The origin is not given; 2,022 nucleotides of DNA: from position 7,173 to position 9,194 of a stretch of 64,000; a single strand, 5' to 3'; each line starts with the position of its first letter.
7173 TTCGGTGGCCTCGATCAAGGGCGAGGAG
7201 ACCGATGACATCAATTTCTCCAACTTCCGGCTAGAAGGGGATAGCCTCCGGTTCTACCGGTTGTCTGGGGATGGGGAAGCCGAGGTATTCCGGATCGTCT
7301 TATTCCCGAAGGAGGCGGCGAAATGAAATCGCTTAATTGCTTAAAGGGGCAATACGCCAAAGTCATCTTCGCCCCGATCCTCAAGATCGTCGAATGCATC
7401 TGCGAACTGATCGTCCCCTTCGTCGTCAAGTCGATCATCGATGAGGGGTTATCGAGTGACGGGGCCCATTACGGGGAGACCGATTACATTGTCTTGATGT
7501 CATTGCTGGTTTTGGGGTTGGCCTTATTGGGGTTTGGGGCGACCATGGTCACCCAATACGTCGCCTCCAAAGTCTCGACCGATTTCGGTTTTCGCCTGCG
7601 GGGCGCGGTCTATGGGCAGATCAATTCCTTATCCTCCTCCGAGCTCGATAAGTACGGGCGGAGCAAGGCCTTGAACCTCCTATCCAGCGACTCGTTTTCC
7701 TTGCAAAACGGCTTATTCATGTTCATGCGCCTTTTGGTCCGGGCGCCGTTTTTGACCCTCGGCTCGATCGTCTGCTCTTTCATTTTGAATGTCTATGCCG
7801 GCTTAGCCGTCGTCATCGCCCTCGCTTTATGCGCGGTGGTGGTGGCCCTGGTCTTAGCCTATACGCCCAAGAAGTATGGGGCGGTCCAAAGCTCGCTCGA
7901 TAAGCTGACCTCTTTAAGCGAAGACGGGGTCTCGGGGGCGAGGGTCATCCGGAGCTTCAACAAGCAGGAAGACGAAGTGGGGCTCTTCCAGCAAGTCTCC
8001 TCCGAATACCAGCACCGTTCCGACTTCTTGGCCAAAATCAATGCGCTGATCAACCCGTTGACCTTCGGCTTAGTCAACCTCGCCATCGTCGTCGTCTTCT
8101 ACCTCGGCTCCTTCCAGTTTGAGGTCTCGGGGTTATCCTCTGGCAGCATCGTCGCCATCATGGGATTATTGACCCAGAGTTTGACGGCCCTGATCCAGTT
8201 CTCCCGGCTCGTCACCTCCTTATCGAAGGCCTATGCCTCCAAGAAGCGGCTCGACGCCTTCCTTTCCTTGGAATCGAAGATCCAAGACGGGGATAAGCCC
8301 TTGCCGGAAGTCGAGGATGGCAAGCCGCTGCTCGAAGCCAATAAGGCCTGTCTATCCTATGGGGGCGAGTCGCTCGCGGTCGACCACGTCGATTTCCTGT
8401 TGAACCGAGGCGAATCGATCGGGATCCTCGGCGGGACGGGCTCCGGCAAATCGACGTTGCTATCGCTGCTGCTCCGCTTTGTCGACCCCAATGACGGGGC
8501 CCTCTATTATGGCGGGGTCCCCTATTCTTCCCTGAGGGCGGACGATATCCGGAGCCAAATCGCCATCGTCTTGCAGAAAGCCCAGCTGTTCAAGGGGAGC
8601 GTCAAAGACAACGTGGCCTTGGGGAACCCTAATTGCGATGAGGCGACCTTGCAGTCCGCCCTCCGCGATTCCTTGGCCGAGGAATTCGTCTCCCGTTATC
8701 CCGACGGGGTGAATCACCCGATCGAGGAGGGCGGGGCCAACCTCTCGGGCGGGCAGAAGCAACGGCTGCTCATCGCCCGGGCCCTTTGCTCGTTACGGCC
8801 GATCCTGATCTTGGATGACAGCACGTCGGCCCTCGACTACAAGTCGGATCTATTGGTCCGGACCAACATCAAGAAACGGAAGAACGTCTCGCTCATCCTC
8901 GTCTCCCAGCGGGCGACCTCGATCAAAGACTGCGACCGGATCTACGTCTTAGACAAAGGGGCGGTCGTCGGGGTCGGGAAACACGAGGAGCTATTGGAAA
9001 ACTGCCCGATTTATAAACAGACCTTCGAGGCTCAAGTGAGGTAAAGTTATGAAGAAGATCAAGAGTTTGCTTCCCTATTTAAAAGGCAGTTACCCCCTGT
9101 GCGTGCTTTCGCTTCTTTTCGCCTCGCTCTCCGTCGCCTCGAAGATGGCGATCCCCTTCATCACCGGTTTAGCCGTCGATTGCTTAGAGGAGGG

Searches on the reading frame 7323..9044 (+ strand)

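Call 89: search_protein_families(library=pfam, proteins=[window:7323-9044:+], max_evalue=0.00001)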
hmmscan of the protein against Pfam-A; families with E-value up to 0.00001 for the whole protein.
window:7323-9044:+ (573 aa): 3 families
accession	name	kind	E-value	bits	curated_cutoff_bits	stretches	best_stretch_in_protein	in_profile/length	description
PF00664.28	ABC_membrane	-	1.9e-34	120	28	1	14-288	1-272/274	ABC transporter transmembrane region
PF00005.33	ABC_tran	-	9e-26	91.5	25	1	354-502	2-137/137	ABC transporter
PF02463.25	SMC_N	-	4.2e-06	26.8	40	0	437-542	135-210/220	RecF/RecN/SMC N terminal domain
